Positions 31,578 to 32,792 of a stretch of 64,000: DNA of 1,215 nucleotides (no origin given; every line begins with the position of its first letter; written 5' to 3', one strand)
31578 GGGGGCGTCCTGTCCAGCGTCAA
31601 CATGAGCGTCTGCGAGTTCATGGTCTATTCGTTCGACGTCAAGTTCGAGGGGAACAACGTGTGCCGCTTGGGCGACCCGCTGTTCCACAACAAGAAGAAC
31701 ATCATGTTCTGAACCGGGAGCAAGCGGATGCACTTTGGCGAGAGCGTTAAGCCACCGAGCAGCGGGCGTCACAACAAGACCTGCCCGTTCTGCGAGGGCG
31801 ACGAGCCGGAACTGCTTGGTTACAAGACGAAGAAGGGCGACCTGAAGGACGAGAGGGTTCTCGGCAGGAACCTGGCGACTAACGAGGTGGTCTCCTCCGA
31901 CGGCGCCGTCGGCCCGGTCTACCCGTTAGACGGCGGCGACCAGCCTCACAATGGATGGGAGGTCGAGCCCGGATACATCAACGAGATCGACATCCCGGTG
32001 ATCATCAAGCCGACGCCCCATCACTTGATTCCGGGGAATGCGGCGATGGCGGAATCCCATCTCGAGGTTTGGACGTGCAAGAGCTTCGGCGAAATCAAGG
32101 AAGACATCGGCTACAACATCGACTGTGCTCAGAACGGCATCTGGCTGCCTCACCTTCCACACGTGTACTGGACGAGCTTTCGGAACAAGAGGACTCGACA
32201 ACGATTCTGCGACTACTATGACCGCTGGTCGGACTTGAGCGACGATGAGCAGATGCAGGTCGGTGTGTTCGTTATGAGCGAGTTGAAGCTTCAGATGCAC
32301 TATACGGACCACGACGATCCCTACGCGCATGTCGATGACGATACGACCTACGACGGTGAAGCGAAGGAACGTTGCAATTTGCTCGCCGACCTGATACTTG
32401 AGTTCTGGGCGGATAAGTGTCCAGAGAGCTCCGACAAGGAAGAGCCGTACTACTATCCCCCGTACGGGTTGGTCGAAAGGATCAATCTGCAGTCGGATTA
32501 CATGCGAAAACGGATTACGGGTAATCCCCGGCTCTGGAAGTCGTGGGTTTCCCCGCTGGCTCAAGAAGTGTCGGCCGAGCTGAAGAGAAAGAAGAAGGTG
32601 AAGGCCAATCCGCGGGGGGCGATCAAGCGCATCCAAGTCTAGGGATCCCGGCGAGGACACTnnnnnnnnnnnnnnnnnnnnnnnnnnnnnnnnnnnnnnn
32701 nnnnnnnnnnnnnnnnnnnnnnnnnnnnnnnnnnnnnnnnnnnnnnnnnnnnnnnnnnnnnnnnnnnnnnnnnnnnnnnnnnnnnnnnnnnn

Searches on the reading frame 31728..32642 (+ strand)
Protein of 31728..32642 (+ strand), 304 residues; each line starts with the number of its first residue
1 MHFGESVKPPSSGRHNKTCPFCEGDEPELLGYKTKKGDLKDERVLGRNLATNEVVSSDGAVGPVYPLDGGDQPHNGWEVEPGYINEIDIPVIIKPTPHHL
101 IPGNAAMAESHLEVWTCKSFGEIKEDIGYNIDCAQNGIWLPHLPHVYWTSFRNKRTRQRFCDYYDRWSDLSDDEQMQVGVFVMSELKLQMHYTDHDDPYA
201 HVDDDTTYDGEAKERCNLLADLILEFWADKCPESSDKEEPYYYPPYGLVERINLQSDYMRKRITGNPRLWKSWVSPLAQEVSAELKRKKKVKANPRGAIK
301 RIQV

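Call 4: search_protein_families(library=pfam, proteins=[window:31728-32642:+], max_evalue=0.01)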
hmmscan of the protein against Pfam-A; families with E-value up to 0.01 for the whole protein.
window:31728-32642:+ (304 aa): 1 family
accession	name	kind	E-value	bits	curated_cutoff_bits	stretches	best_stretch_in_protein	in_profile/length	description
PF14412.12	AHH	-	0.0016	18.9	22.3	1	96-141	18-55/111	A nuclease family of the HNH/ENDO VII superfamily with conserved AHH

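Call 5: find_homologous_proteins(query=window:31728-32639:+)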
Query window:31728-32639:+ (304 aa): 76 proteins with E <= 0.001 among 587 candidates.
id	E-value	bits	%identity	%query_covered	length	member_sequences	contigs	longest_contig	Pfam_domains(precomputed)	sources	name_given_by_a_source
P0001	6.9e-215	730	100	100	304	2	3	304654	-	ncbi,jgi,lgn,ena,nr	ncbi:MAG TPA: hypothetical protein VMR54_11105 [Thermoanaerobaculia bacterium]|nr:hypothetical prote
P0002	1.5e-135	470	73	88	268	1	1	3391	-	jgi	jgi:hypothetical protein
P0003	1.3e-118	414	61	99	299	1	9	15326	-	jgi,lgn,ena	jgi:hypothetical protein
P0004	2.1e-115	403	59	95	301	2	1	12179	-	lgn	-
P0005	2.2e-115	403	62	92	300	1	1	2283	-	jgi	jgi:hypothetical protein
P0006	1.1e-114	401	57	98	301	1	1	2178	-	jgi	jgi:hypothetical protein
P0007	3.5e-113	396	59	94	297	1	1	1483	-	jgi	jgi:hypothetical protein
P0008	8.0e-112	392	55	99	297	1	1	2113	-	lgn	-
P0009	1.2e-110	388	59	98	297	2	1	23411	-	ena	-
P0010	9.3e-109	382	56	99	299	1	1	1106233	-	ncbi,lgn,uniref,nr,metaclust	ncbi:hypothetical protein J421_5456 (plasmid) [Gemmatirosa kalamazoonensis]|uniref:Uncharacterized p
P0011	2.7e-108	380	59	92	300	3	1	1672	-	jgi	jgi:hypothetical protein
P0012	8.1e-106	372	57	99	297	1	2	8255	-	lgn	-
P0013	3.3e-105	370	57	91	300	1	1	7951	-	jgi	jgi:hypothetical protein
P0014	2.4e-104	367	60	88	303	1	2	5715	PF14412.13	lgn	-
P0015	2.6e-99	350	57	88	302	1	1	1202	-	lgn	-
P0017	6.3e-97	343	60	81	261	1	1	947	PF14412.13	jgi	jgi:hypothetical protein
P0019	4.2e-95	337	51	99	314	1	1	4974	-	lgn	-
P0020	8.4e-93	329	51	94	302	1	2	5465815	-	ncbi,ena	-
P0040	2.5e-78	282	48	91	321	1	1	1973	PF14412.13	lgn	-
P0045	2.6e-77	278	46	96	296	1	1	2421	PF14412.13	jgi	jgi:hypothetical protein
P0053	1.2e-73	266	57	65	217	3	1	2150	PF14412.13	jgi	jgi:hypothetical protein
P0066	3.7e-39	153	37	94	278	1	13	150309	PF14412.13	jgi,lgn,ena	-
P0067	4.2e-36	143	36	94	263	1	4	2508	PF14412.13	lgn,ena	-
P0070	6.1e-14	70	29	88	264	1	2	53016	PF14412.13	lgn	-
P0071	3.3e-12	64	35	64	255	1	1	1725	PF14412.13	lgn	-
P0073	1.6e-7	49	30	59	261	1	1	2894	PF14412.13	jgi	jgi:hypothetical protein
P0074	2.0e-7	49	30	83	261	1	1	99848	PF14412.13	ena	-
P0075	4.0e-7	48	25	77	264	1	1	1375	PF14412.13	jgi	jgi:hypothetical protein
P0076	1.0e-4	40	27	62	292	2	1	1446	PF14412.13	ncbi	-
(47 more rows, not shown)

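Call 6: search_protein_families(library=ncbifam, proteins=[window:31728-32642:+], max_evalue=0.01)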
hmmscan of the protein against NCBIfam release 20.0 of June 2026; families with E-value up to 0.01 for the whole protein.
window:31728-32642:+ (304 aa): 0 families

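Call 8: find_related_loci(query=A1, collection=genome_contigs, flank=6000)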
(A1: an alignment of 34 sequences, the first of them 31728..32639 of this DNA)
Query A1 (304 aa) in genome_contigs; peptide patterns used: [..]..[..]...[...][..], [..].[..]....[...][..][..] (x = any residue, [..] = any of these).
156 stretches matched a pattern; 50 encode a relative of the query (tblastn E <= 1e-3); 50 distinct loci.
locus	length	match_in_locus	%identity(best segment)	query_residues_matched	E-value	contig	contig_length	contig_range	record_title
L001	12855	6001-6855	51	1-285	9e-95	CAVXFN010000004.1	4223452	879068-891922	MAG: uncultured Gemmatimonadaceae bacterium isolate MFD02416.bin.1.95 genome assembly, contig: contig_3146, whole genome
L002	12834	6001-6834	51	19-303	1e-83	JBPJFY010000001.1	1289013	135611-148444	Oleiphilaceae bacterium G1-8 NODE_1_length_1289013_cov_41.4005, whole genome shotgun sequence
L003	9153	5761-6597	47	2-289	4e-75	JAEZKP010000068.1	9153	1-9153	MAG: Fibrobacteres bacterium isolate OH_CDB_35 k127_1939969, whole genome shotgun sequence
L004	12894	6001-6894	43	4-292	7e-69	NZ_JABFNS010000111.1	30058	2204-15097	Myxococcus xanthus strain AM003 NODE_111_length_30058_cov_39.0253, whole genome shotgun sequence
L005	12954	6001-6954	41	3-301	3e-67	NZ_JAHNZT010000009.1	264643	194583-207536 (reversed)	Citreicoccus inhibens strain M34 NODE_9_length_264643_cov_18.900717, whole genome shotgun sequence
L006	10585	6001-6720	29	1-270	1e-17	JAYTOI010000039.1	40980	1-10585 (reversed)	MAG: Pseudomonadota bacterium isolate GFS_4079 GFS_4079_38, whole genome shotgun sequence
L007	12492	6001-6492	27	91-288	4e-17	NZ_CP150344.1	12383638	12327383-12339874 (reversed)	Sorangium sp. So ce513 chromosome, complete genome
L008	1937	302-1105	27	19-271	3e-16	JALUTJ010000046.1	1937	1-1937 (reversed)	MAG: Chromatiales bacterium isolate S146_metabat2_scaf2bin.254 S146_NODE_117010_length_1937_cov_1.981215, whole genome s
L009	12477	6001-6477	30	89-270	2e-15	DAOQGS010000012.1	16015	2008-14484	MAG TPA_asm: Cellvibrionaceae bacterium isolate AMR_MDS_0672 NODE_1674_length_16015_cov_5.142105, whole genome shotgun s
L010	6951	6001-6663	28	68-287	3e-15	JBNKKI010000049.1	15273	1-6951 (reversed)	MAG: Gammaproteobacteria bacterium isolate H1H2.bin.43.orig k141_1840050, whole genome shotgun sequence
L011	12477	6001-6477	30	89-270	7e-15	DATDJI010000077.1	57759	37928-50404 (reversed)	MAG TPA_asm: Cellvibrionaceae bacterium isolate SMAG_U326 k141_405414, whole genome shotgun sequence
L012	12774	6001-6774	27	19-271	6e-15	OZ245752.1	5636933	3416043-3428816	MAG: Alphaproteobacteria bacterium isolate 60483b17-d283-4acc-97ec-cf52142c3eea genome assembly, chromosome: 1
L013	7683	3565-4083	29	96-278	3e-13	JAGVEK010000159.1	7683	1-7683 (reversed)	MAG: Candidatus Zixiibacteriota bacterium isolate DeMMO2_37 c_000000025759, whole genome shotgun sequence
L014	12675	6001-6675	27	41-271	4e-13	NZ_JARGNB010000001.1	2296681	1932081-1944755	Aquabacterium humicola strain RJY3 contig1, whole genome shotgun sequence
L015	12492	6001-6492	25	91-288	5e-13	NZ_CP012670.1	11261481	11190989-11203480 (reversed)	Sorangium cellulosum strain So ceGT47 chromosome, complete genome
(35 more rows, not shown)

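Call 14: find_encoding_contigs(protein=P0003, flank=6000, max_places=3)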
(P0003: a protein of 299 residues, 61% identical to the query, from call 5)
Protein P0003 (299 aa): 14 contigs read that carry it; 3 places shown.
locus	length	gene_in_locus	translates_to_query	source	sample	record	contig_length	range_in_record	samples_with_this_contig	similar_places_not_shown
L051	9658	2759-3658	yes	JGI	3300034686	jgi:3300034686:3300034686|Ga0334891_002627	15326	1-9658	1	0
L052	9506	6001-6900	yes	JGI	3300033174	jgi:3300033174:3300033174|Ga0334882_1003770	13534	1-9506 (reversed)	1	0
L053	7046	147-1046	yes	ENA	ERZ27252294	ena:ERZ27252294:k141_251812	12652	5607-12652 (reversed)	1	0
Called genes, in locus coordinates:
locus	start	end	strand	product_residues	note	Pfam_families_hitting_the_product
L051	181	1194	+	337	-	PF09937:DUF2169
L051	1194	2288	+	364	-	PF00109:ketoacyl-synt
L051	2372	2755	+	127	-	PF13665:Tox-PAAR-like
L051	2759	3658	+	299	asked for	-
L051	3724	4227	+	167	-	PF07791:Imm11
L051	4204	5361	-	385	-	PF13646:HEAT_2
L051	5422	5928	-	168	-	PF20093:DUF6484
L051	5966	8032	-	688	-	PF05954:Phage_GPD, PF06715:Gp5_C (faint), PF04717:Phage_base_V, PF22178:Gp5_trimer_C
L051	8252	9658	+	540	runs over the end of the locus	PF16697:Yop-YscD_cpl, PF00498:FHA, PF01590:GAF, PF13185:GAF_2, PF13492:GAF_3 (faint), PF07228:SpoIIE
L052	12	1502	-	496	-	PF05943:VipB, PF18945:VipB_2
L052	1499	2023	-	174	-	PF05591:T6SS_VipA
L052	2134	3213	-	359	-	PF06812:ImpA_N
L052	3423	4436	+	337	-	PF09937:DUF2169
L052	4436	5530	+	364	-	PF00109:ketoacyl-synt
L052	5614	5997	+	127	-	PF13665:Tox-PAAR-like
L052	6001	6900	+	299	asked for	-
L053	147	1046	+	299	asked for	-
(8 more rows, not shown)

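Call 15: find_encoding_contigs(protein=P0002, flank=6000, max_places=2)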
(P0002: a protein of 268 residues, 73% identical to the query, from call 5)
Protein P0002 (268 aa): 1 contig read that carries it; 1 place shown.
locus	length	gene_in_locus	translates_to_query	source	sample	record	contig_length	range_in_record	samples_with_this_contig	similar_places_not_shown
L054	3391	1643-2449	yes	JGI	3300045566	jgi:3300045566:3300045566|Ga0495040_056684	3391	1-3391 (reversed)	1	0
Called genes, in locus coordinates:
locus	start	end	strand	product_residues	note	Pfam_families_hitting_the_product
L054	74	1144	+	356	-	-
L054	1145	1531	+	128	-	PF13665:Tox-PAAR-like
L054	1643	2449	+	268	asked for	-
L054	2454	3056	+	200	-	PF07791:Imm11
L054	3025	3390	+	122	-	?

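Call 16: find_related_loci(query=window:31728-32639:+, collection=metagenome_contigs, flank=3000)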
Query window:31728-32639:+ (304 aa) in metagenome_contigs; peptide patterns used: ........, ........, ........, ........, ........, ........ (x = any residue, [..] = any of these).
54 stretches matched a pattern; 3 encode a relative of the query (tblastn E <= 1e-3); 3 distinct loci.
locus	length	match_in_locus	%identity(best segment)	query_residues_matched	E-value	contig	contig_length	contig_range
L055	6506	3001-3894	61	1-301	2e-120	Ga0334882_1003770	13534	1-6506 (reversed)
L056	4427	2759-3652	61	1-301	1e-121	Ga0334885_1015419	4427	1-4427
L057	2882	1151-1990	48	19-302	1e-78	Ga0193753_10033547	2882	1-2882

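Call 17: find_encoding_contigs(protein=P0004, flank=3000, max_places=1)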
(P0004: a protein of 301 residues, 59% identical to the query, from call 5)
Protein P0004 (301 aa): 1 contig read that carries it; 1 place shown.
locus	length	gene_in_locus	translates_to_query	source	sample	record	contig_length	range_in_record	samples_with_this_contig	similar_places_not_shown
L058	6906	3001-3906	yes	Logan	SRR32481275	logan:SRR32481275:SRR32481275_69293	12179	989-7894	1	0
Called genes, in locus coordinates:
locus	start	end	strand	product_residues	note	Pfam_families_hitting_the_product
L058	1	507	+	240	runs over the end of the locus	-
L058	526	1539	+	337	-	PF09937:DUF2169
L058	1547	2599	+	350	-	-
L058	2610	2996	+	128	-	PF13665:Tox-PAAR-like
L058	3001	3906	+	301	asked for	-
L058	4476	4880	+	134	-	-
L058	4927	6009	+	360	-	-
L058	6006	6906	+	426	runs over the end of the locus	PF13646:HEAT_2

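Call 18: find_encoding_contigs(protein=P0009, flank=3000, max_places=1)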
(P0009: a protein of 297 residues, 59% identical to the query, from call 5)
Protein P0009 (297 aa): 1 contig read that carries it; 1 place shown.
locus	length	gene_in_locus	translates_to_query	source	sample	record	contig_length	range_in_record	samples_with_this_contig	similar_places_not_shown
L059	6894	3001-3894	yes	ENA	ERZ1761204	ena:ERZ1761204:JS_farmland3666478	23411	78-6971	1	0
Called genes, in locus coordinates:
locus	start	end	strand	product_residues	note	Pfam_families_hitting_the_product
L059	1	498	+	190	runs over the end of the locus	?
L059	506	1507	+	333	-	PF09937:DUF2169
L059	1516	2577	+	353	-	PF00109:ketoacyl-synt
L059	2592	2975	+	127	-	PF13665:Tox-PAAR-like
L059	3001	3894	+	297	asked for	-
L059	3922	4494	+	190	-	PF07791:Imm11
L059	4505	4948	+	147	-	-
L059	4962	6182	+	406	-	PF13646:HEAT_2 (weak)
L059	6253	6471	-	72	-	PF05163:DinB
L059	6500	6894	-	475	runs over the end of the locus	PF01979:Amidohydro_1, PF07969:Amidohydro_3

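Call 19: find_encoding_contigs(protein=P0010, flank=3000, max_places=1)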
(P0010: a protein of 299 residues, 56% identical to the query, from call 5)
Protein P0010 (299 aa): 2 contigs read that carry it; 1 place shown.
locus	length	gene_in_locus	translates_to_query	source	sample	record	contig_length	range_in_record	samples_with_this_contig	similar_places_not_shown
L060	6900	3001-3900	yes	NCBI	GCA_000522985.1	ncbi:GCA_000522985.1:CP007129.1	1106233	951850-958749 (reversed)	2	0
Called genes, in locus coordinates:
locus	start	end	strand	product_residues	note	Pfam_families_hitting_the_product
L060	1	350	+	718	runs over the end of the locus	PF05954:Phage_GPD, PF04717:Phage_base_V, PF20093:DUF6484 (faint), PF22178:Gp5_trimer_C, PF06715:Gp5_C (faint), PF22178:Gp5_trimer_C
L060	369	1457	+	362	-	PF09937:DUF2169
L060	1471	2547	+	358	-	PF00109:ketoacyl-synt (faint)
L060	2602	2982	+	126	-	PF13665:Tox-PAAR-like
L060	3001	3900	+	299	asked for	-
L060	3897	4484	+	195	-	PF07791:Imm11 (weak)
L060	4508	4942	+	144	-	-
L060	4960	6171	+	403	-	-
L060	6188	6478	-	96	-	-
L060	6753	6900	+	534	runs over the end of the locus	PF00916:Sulfate_transp, PF16983:MFS_MOT1 (weak)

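Call 20: find_encoding_contigs(protein=P0012, flank=3000, max_places=1)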
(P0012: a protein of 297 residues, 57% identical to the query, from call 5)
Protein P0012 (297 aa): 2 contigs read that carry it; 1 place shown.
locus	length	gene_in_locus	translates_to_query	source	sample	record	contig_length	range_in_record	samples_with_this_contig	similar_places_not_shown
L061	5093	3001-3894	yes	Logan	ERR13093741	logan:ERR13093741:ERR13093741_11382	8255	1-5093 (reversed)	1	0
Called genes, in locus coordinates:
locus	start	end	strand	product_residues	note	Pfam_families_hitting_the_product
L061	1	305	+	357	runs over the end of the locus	PF00109:ketoacyl-synt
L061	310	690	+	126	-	PF13665:Tox-PAAR-like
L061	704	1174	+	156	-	-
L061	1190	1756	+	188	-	-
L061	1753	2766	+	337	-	PF16697:Yop-YscD_cpl, PF00498:FHA, PF13646:HEAT_2 (faint)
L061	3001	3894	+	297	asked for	-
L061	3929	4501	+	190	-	PF07791:Imm11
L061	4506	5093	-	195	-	?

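Call 21: find_encoding_contigs(protein=P0013, flank=3000, max_places=1)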
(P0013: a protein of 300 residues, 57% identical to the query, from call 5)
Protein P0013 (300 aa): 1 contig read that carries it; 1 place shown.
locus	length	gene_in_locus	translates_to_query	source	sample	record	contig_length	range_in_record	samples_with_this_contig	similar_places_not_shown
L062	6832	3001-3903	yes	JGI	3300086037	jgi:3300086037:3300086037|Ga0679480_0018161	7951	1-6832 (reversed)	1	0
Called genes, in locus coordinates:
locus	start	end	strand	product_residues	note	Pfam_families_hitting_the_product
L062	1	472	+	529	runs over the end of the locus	?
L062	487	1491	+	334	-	PF09937:DUF2169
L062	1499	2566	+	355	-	PF00109:ketoacyl-synt (weak)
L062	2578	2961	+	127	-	PF13665:Tox-PAAR-like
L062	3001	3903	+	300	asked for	-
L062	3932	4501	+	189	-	PF07791:Imm11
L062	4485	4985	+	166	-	-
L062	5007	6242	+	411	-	-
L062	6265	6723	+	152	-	-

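Call 22: find_encoding_contigs(protein=P0014, flank=3000, max_places=1)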
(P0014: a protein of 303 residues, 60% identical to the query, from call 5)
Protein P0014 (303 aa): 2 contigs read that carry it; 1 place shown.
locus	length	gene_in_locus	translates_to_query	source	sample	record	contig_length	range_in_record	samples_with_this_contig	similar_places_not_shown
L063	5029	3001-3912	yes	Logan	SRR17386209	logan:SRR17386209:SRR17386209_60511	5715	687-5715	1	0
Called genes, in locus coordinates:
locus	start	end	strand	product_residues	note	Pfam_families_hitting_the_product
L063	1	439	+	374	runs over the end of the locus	?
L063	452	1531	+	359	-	PF09937:DUF2169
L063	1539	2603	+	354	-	PF00109:ketoacyl-synt (weak)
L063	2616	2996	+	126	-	PF13665:Tox-PAAR-like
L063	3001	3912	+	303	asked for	PF14412:AHH (faint)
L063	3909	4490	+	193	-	PF07791:Imm11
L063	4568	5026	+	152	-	-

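Call 23: find_encoding_contigs(protein=P0019, flank=3000, max_places=1)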
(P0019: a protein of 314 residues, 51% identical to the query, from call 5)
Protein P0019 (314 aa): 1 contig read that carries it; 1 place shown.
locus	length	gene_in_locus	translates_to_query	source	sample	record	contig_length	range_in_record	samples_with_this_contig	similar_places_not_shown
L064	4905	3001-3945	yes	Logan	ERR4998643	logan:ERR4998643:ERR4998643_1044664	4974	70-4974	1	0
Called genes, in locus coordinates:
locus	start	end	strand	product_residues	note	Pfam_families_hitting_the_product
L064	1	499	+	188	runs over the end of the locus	?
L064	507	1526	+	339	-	PF09937:DUF2169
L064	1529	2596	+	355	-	-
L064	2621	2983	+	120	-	PF13665:Tox-PAAR-like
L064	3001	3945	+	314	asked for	-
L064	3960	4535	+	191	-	PF07791:Imm11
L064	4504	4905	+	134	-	?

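Call 24: find_encoding_contigs(protein=P0020, flank=3000, max_places=1)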
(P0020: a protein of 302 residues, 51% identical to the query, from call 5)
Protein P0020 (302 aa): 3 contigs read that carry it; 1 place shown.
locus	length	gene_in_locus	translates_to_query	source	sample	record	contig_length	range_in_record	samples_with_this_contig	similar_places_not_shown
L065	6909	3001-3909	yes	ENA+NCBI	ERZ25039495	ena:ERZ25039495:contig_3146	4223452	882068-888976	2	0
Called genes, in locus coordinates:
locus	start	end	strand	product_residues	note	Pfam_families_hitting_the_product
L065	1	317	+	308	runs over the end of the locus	PF04717:Phage_base_V, PF20093:DUF6484 (faint), PF22178:Gp5_trimer_C, PF06715:Gp5_C (faint)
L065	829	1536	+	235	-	PF09937:DUF2169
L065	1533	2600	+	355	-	PF00109:ketoacyl-synt (weak)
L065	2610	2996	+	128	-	PF13665:Tox-PAAR-like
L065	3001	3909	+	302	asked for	-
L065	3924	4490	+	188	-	PF07791:Imm11 (weak)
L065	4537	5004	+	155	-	-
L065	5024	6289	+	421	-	PF13646:HEAT_2 (faint), PF02985:HEAT (faint)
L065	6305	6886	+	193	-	-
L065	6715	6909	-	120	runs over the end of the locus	-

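Call 41: search_protein_families(library=pfam, proteins=[window:31728-32642:+], max_evalue=10)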
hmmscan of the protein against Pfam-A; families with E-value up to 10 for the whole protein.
window:31728-32642:+ (304 aa): 1 family
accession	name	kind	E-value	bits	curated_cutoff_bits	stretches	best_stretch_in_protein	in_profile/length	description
PF14412.12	AHH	-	0.0016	18.9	22.3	1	96-141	18-55/111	A nuclease family of the HNH/ENDO VII superfamily with conserved AHH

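Call 44: predict_structure(alignment_id=A1)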
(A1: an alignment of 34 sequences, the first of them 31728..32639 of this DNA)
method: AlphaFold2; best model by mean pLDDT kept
length: 304 residues; sequences in the alignment: 34
mean_pLDDT: 89.9   pTM: 0.88
mean pLDDT of the five models: 89.9, 89.3, 88.9, 87.8, 86.3
residues with pLDDT >= 90: 224; 70-90: 55; 50-70: 21; < 50: 4
segments of 3 or more residues with pLDDT < 50: 1-4
pLDDT, mean of each block of 10 residues (from residue 1): 46 54 73 97 98 98 98 95 92 97 95 97 96 98 93 91 92 95 97 86 92 96 85 81 91 96 97 96 91 84 87
secondary structure, 60 per line:
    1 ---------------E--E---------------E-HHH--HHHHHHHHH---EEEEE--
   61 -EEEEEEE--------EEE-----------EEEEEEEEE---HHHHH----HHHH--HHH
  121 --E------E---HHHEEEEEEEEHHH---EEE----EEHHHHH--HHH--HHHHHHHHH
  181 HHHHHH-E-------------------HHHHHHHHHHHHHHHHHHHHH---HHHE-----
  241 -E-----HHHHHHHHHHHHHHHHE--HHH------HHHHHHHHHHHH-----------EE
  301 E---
elements in order: H42-50 E54-58 E62-68 E77-79 E91-99 H103-107 H112-115 E137-144 E151-153 H160-164 H172-186 H208-228 H248-263 H276-287 E299-301

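Call 46: search_solved_structures(query=A1, max_evalue=1)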
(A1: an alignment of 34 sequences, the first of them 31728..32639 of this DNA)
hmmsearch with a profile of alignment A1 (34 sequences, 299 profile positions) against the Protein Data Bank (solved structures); distinct sequences matched with E-value up to 1: 1.
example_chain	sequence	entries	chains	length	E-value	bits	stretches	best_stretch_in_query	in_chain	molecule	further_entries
2ly1_A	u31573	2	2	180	0.35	13.4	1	129-167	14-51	Tudor domain-containing protein 7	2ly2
